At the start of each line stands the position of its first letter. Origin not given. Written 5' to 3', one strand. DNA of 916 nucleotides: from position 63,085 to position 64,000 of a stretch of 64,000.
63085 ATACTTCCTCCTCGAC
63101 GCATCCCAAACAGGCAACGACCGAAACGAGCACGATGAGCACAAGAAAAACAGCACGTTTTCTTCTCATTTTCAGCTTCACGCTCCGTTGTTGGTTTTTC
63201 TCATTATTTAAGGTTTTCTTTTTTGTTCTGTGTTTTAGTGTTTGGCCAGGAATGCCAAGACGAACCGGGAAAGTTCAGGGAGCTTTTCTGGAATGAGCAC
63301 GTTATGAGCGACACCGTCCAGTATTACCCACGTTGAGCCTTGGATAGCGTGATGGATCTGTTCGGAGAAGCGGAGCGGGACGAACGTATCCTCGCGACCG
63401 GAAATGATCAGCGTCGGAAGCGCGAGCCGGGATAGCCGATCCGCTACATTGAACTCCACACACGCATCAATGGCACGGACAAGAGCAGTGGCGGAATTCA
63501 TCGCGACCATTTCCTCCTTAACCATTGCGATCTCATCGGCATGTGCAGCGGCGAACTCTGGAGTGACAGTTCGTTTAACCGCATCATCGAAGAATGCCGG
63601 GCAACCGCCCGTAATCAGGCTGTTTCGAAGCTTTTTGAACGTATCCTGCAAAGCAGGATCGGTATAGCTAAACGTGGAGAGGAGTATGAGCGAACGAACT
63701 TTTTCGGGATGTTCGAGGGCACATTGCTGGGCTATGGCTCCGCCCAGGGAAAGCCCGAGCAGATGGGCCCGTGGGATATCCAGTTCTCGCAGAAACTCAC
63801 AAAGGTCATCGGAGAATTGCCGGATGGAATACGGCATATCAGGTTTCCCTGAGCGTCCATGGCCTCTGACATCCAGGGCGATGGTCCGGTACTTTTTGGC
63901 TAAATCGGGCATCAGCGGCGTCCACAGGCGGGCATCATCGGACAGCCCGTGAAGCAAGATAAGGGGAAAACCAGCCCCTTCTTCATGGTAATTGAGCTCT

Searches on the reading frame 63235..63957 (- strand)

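Call 30: search_protein_families(library=pfam, proteins=[window:63235-63957:-], max_evalue=0.00001)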
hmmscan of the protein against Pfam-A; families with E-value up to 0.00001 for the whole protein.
window:63235-63957:- (240 aa): 4 families
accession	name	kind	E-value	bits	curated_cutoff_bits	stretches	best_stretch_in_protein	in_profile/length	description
PF00561.26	Abhydrolase_1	-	2.7e-30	106.2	25.8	1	1-222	5-242/245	alpha/beta hydrolase fold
PF12146.15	Hydrolase_4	-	1.1e-20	74.4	27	1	2-221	10-235/239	Serine aminopeptidase, S33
PF12697.13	Abhydrolase_6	-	4.3e-20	73.7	26.3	1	1-221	3-207/217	Alpha/beta hydrolase family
PF03096.20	Ndr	-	5.7e-06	25.7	23.3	1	42-192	79-232/283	Ndr family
